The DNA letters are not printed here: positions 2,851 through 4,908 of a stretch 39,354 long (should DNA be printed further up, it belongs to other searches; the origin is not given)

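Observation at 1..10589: One locus joins an ATP-driven Bcr/Hgd-type radical enzyme to a B12-dependent acyl-CoA mutase: candidate undescribed anaerobic acid-degradation pathway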

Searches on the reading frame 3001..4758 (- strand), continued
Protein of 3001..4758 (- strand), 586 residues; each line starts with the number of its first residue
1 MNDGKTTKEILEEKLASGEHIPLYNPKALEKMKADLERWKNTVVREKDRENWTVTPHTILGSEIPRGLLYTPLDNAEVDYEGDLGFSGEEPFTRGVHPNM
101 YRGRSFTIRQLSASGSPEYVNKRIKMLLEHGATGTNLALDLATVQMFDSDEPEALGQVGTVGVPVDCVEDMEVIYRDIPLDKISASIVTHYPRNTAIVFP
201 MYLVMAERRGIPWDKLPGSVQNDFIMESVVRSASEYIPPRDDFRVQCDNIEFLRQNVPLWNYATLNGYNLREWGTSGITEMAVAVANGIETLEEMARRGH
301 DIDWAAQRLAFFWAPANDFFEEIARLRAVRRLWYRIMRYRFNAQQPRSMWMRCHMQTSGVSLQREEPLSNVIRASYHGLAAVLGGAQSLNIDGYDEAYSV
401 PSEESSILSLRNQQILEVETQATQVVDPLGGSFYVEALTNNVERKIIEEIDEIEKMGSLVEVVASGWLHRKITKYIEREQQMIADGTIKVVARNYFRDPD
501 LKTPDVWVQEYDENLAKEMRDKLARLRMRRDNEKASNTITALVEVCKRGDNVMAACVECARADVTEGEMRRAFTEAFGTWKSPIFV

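Call 19: find_homologous_proteins(query=window:3001-4758:-, max_evalue=1e-50)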
Query window:3001-4758:- (586 aa): 7130 proteins with E <= 1e-50 among 8000 candidates; the best 120 are listed.
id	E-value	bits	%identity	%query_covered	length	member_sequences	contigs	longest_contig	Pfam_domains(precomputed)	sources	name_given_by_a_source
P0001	0.0e+0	1322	98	100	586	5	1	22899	PF01642.29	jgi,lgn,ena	-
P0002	0.0e+0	1235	90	100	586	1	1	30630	PF01642.29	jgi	-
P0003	0.0e+0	1227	89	100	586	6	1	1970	PF01642.29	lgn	-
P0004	0.0e+0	1207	87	100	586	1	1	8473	PF01642.29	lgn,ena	-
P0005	0.0e+0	1185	85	100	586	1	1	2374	PF01642.29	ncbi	-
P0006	0.0e+0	1170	84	100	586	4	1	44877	PF01642.29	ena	-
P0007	0.0e+0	1170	84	100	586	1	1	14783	PF01642.29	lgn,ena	-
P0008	0.0e+0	1165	84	100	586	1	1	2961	PF01642.29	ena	-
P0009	0.0e+0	1152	82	100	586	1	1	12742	PF01642.29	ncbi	-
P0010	0.0e+0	1146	82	100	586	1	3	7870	PF01642.29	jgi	-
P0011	0.0e+0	1143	82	100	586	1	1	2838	PF01642.29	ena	-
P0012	0.0e+0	1134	81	100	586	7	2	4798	PF01642.29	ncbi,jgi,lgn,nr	ncbi:MAG: methylmalonyl-CoA mutase [Chloroflexi bacterium]|nr:methylmalonyl-CoA mutase [Chloroflexot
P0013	0.0e+0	1132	81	99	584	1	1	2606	PF01642.29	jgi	-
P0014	0.0e+0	1129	81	100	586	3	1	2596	PF01642.29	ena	-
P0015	0.0e+0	1129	81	100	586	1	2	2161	PF01642.29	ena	-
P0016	0.0e+0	1128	80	100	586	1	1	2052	PF01642.29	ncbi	-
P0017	0.0e+0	1128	81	100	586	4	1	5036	PF01642.29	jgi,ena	-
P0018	0.0e+0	1126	81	100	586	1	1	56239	PF01642.29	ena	-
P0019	0.0e+0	1125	80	100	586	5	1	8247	PF01642.29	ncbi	-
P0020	0.0e+0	1122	81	100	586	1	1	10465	PF01642.29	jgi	-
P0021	0.0e+0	1121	85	95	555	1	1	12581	PF01642.29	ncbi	ncbi:Methylmalonyl-CoA mutase [subsurface metagenome]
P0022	0.0e+0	1121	81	100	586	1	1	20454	PF01642.29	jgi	-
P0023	0.0e+0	1120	80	100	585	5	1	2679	PF01642.29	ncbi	-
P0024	0.0e+0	1119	80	100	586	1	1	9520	PF01642.29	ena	-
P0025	0.0e+0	1118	79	100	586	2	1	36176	PF01642.29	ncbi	ncbi:methylmalonyl-CoA mutase family protein [Chloroflexota bacterium]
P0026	0.0e+0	1118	80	100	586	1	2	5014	PF01642.29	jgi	-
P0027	0.0e+0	1117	80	100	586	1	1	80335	PF01642.29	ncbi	-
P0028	0.0e+0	1114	80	100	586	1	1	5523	PF01642.29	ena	-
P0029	0.0e+0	1114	80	99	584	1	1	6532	PF01642.29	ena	-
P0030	0.0e+0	1112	80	100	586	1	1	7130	PF01642.29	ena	-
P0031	0.0e+0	1111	80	100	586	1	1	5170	PF01642.29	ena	-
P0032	0.0e+0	1111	79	100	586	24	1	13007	PF01642.29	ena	-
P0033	0.0e+0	1111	78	100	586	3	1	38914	PF01642.29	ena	-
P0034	0.0e+0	1110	80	100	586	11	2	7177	PF01642.29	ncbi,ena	-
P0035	0.0e+0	1110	79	100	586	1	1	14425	PF01642.29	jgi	-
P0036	0.0e+0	1109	79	100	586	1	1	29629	PF01642.29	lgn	-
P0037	0.0e+0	1109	79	100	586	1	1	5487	PF01642.29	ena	-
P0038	0.0e+0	1109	79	100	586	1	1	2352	PF01642.29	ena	-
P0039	0.0e+0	1108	79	100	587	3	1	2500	PF01642.29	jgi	jgi:methylmalonyl-CoA mutase N-terminal domain/subunit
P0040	0.0e+0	1107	79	100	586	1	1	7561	PF01642.29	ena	-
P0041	0.0e+0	1106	79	100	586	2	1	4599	PF01642.29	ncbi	ncbi:MAG: methylmalonyl-CoA mutase [Dehalococcoidales bacterium]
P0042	0.0e+0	1105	78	100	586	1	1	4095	PF01642.29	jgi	-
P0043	0.0e+0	1105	79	97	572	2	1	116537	PF01642.29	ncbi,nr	ncbi:MAG: methylmalonyl-CoA mutase [Chloroflexi bacterium]|nr:methylmalonyl-CoA mutase [Chloroflexot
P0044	0.0e+0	1105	79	100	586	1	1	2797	PF01642.29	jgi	-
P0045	0.0e+0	1104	79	100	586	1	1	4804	PF01642.29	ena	-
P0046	0.0e+0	1103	78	100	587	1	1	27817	PF01642.29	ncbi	ncbi:methylmalonyl-CoA mutase [Chloroflexota bacterium]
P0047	0.0e+0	1103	79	100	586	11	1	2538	PF01642.29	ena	-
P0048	0.0e+0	1102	79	100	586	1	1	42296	PF01642.29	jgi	-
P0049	0.0e+0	1102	78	100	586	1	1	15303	PF01642.29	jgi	-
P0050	0.0e+0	1102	78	100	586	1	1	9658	PF01642.29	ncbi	ncbi:MAG: methylmalonyl-CoA mutase [Dehalococcoidales bacterium]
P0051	0.0e+0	1101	77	100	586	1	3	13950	PF01642.29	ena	-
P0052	0.0e+0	1099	78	100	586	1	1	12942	PF01642.29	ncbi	-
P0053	0.0e+0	1099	79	100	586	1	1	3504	PF01642.29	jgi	jgi:methylmalonyl-CoA mutase N-terminal domain/subunit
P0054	0.0e+0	1099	78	99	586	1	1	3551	PF01642.29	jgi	-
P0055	0.0e+0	1097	85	92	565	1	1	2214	PF01642.29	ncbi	-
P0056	0.0e+0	1096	77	100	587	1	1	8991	PF01642.29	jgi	-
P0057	0.0e+0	1096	79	100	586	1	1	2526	PF01642.29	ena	-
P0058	0.0e+0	1095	77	100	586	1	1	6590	PF01642.29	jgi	-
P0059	0.0e+0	1095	78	100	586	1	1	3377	PF01642.29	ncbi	-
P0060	0.0e+0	1094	78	100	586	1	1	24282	PF01642.29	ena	-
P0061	0.0e+0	1093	78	100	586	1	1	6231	PF01642.29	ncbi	-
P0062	0.0e+0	1093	78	100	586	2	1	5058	PF01642.29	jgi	-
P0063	0.0e+0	1093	77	100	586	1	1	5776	PF01642.29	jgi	-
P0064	0.0e+0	1092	77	100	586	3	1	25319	PF01642.29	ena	-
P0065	0.0e+0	1092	78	100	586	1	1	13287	PF01642.29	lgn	-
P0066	0.0e+0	1090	76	100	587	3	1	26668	PF01642.29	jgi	-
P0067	0.0e+0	1089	78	100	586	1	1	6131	PF01642.29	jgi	-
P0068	0.0e+0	1088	77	100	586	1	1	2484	PF01642.29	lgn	-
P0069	0.0e+0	1087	78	100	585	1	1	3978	PF01642.29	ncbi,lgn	-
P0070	0.0e+0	1087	77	100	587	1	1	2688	PF01642.29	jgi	-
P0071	0.0e+0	1087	77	100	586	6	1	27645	PF01642.29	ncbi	-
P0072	0.0e+0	1086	77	100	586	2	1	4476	PF01642.29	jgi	-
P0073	0.0e+0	1086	77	100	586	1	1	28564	PF01642.29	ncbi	-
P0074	0.0e+0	1085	78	100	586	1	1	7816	PF01642.29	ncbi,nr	ncbi:MAG: methylmalonyl-CoA mutase family protein [Syntrophales bacterium]|nr:methylmalonyl-CoA muta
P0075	0.0e+0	1084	77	100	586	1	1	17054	PF01642.29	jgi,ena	-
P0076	0.0e+0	1084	77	100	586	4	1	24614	PF01642.29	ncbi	-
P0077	0.0e+0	1083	77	100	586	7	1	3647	PF01642.29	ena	-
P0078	0.0e+0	1083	77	100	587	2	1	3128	PF01642.29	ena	-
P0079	0.0e+0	1083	77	100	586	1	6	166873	PF01642.29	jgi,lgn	jgi:methylmalonyl-CoA mutase N-terminal domain/subunit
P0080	0.0e+0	1083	78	99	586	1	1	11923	PF01642.29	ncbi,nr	ncbi:MAG: methylmalonyl-CoA mutase family protein [Chloroflexota bacterium]|nr:methylmalonyl-CoA mut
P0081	0.0e+0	1083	78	100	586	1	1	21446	PF01642.29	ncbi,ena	-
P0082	0.0e+0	1083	76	100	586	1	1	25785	PF01642.29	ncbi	ncbi:MAG: methylmalonyl-CoA mutase [Dehalococcoidales bacterium]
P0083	0.0e+0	1083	77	99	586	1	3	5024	PF01642.29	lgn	-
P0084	0.0e+0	1082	77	100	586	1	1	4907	PF01642.29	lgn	-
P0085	0.0e+0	1082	77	99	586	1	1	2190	PF01642.29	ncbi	-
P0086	0.0e+0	1081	76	100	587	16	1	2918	PF01642.29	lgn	-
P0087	0.0e+0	1081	77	100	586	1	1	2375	PF01642.29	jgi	jgi:methylmalonyl-CoA mutase N-terminal domain/subunit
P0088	0.0e+0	1080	77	100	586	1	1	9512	PF01642.29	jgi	jgi:methylmalonyl-CoA mutase N-terminal domain/subunit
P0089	0.0e+0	1079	76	100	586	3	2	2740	PF01642.29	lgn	-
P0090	0.0e+0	1079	78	100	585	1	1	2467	PF01642.29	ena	-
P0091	0.0e+0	1079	77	100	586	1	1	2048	PF01642.29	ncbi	-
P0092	0.0e+0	1079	78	100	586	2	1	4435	PF01642.29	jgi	jgi:methylmalonyl-CoA mutase N-terminal domain/subunit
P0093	0.0e+0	1078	77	100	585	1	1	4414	PF01642.29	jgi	-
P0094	0.0e+0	1078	77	100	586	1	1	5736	PF01642.29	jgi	jgi:methylmalonyl-CoA mutase N-terminal domain/subunit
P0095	0.0e+0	1078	78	100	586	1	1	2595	PF01642.29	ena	-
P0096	0.0e+0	1078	77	100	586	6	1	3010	PF01642.29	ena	-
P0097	0.0e+0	1078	78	100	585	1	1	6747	PF01642.29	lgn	-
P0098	0.0e+0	1077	78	100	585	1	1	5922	PF01642.29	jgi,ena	-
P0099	0.0e+0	1077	76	100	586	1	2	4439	PF01642.29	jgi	-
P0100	0.0e+0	1076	77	100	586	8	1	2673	PF01642.29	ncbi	-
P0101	0.0e+0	1076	77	100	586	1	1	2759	PF01642.29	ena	-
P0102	0.0e+0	1076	77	100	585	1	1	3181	PF01642.29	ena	-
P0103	0.0e+0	1076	77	100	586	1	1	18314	PF01642.29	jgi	jgi:methylmalonyl-CoA mutase N-terminal domain/subunit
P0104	0.0e+0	1075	78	100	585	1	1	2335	PF01642.29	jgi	-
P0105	0.0e+0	1074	78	100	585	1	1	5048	PF01642.29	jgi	-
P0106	0.0e+0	1073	77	100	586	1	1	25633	PF01642.29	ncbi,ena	-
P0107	0.0e+0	1073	77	100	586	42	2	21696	PF01642.29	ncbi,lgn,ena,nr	ncbi:MAG: methylmalonyl-CoA mutase family protein [Syntrophales bacterium]|nr:methylmalonyl-CoA muta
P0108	0.0e+0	1072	77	100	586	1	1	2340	PF01642.29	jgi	jgi:methylmalonyl-CoA mutase N-terminal domain/subunit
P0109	0.0e+0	1072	77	100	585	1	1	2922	PF01642.29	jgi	-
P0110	0.0e+0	1072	78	98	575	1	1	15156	PF01642.29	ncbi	ncbi:methylmalonyl-CoA mutase, partial [Chloroflexota bacterium]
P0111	0.0e+0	1072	77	100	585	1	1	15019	PF01642.29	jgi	-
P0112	0.0e+0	1071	77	100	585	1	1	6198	PF01642.29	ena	-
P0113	0.0e+0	1071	77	100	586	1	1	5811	PF01642.29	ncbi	-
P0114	0.0e+0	1071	77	100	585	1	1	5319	PF01642.29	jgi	-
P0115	0.0e+0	1071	78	100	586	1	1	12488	PF01642.29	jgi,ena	-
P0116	0.0e+0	1071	77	100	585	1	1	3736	PF01642.29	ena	-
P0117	0.0e+0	1070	76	100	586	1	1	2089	PF01642.29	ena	-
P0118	0.0e+0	1070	76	100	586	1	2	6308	PF01642.29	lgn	-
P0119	0.0e+0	1069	77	100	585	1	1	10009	PF01642.29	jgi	-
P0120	0.0e+0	1069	75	100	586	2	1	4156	PF01642.29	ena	-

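Call 20: find_encoding_contigs(protein=P0043, flank=10000, max_places=2)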
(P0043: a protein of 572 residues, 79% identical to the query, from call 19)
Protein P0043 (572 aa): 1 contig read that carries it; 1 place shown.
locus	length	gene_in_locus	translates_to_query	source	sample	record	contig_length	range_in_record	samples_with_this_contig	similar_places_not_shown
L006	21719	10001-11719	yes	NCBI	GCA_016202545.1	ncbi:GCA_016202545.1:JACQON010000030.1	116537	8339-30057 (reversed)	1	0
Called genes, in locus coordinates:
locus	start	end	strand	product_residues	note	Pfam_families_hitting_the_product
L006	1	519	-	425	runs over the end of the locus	PF07690:MFS_1, PF13347:MFS_2, PF07690:MFS_1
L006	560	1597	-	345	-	PF01118:Semialdhyde_dh, PF22698:Semialdhyde_dhC_1, PF02774:Semialdhyde_dhC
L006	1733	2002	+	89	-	PF13187:Fer4_9 (faint), PF13237:Fer4_10 (faint), PF13484:Fer4_16 (faint), PF00037:Fer4 (weak), PF12797:Fer4_2 (faint), PF12837:Fer4_6 (faint), PF14697:Fer4_21 (weak), PF12838:Fer4_7, +1 more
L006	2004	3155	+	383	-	PF01855:POR_N, PF17147:PFOR_II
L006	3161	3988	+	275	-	PF02775:TPP_enzyme_C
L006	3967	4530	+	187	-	PF01558:POR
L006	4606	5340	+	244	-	PF00378:ECH_1, PF16113:ECH_2, PF00378:ECH_1, PF16113:ECH_2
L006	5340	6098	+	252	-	PF00378:ECH_1, PF16113:ECH_2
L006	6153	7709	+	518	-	PF00501:AMP-binding, PF13193:AMP-binding_C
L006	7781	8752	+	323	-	PF03308:MeaB, PF02492:cobW (faint)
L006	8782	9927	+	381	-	PF02771:Acyl-CoA_dh_N, PF02770:Acyl-CoA_dh_M, PF00441:Acyl-CoA_dh_1, PF22924:ACOX_C_alpha1 (faint), PF08028:Acyl-CoA_dh_2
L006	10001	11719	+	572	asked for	PF01642:MM_CoA_mutase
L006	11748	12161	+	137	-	PF02310:B12-binding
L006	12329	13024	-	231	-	PF18734:HEPN_AbiU2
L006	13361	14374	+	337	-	PF00154:RecA_N, PF06745:ATPase (weak), PF08423:Rad51, PF21096:RecA_C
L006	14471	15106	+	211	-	PF27462:RecX_N, PF21982:RecX_HTH1, PF02631:RecX_HTH2, PF21981:RecX_HTH3 (weak)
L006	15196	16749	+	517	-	PF12072:RNase_Y_N, PF00013:KH_1, PF08668:HDOD (faint), PF01966:HD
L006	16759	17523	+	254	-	PF00149:Metallophos, PF13277:YmdB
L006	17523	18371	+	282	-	PF02811:PHP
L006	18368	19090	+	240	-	PF02660:G3P_acyltransf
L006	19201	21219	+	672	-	PF13534:Fer4_17 (faint), PF13183:Fer4_8, PF13187:Fer4_9, PF13237:Fer4_10, PF02754:CCG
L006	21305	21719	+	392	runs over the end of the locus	PF00108:Thiolase_N, PF22691:Thiolase_C_1, PF02803:Thiolase_C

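Call 21: find_encoding_contigs(protein=P0079, flank=10000, max_places=2)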
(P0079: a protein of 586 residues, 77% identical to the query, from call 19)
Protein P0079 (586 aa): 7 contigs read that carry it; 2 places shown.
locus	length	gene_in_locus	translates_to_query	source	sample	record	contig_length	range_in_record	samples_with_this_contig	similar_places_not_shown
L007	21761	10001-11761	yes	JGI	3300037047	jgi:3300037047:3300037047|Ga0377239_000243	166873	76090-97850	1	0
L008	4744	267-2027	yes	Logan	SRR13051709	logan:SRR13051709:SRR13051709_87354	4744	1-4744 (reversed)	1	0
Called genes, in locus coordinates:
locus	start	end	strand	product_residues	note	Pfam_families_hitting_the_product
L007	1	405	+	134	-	-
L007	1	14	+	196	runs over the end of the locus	PF02660:G3P_acyltransf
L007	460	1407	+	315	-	PF14399:BtrH_N, PF16169:DUF4872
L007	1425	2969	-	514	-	PF02310:B12-binding (faint), PF04055:Radical_SAM, PF13282:DUF4070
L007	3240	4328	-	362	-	PF12838:Fer4_7, PF13237:Fer4_10 (weak), PF14697:Fer4_21, PF00037:Fer4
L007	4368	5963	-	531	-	PF00501:AMP-binding, PF13193:AMP-binding_C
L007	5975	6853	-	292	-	PF13452:FAS1_DH_region (weak), PF01575:MaoC_dehydratas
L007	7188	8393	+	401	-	-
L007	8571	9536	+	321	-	PF03308:MeaB, PF02492:cobW (weak)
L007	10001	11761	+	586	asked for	PF01642:MM_CoA_mutase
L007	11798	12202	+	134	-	PF02310:B12-binding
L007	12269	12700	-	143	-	PF01575:MaoC_dehydratas, PF13452:FAS1_DH_region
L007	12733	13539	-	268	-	PF01869:BcrAD_BadFG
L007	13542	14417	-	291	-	PF01869:BcrAD_BadFG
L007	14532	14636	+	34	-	-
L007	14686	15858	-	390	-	PF06050:HGD-D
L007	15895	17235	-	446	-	PF06050:HGD-D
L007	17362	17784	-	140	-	PF12172:zf-ChsH2 (weak), PF01796:OB_ChsH2_C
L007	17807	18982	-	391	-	PF00108:Thiolase_N, PF22691:Thiolase_C_1, PF02803:Thiolase_C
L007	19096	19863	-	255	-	PF00106:adh_short, PF08659:KR, PF13561:adh_short_C2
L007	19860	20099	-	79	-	-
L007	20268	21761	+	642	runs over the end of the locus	PF00561:Abhydrolase_1 (weak)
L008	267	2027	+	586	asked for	PF01642:MM_CoA_mutase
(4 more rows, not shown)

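Call 22: find_encoding_contigs(protein=P0107, flank=10000, max_places=2)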
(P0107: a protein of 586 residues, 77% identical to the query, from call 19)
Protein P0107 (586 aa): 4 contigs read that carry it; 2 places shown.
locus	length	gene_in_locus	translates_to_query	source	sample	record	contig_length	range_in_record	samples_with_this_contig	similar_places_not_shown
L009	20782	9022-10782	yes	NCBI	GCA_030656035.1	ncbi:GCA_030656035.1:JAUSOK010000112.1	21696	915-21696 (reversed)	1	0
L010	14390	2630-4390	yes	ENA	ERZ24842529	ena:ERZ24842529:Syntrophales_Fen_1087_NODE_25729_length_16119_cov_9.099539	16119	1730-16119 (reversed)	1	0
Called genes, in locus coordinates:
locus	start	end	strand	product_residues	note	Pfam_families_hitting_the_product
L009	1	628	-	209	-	PF02384:N6_Mtase (faint), PF07669:Eco57I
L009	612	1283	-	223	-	PF20473:MmeI_Mtase (weak)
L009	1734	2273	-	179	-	PF00989:PAS, PF13188:PAS_8 (weak), PF08448:PAS_4, PF13426:PAS_9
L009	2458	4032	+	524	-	PF02689:Herpes_Helicase (faint), PF05970:PIF1, PF13191:AAA_16 (weak), PF13604:AAA_30, PF13245:AAA_19, PF13280:WYL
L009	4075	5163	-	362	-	PF12838:Fer4_7 (faint), PF13237:Fer4_10 (faint), PF12797:Fer4_2 (faint), PF12837:Fer4_6 (faint), PF14697:Fer4_21, PF00037:Fer4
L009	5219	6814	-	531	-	PF00501:AMP-binding, PF13193:AMP-binding_C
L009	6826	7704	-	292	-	PF13452:FAS1_DH_region, PF01575:MaoC_dehydratas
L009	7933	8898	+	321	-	PF03308:MeaB, PF02492:cobW (weak)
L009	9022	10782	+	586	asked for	PF01642:MM_CoA_mutase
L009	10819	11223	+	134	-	PF02310:B12-binding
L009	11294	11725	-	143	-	PF01575:MaoC_dehydratas, PF13452:FAS1_DH_region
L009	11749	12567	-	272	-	PF01869:BcrAD_BadFG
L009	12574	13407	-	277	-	PF01869:BcrAD_BadFG, PF23717:DUF7159 (weak)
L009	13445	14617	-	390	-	PF06050:HGD-D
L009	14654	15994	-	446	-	PF06050:HGD-D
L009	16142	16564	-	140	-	PF12172:zf-ChsH2, PF01796:OB_ChsH2_C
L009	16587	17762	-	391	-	PF00108:Thiolase_N, PF22691:Thiolase_C_1, PF02803:Thiolase_C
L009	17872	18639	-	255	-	PF00106:adh_short, PF08659:KR, PF13561:adh_short_C2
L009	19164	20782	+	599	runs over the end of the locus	PF00561:Abhydrolase_1 (weak)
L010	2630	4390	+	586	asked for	PF01642:MM_CoA_mutase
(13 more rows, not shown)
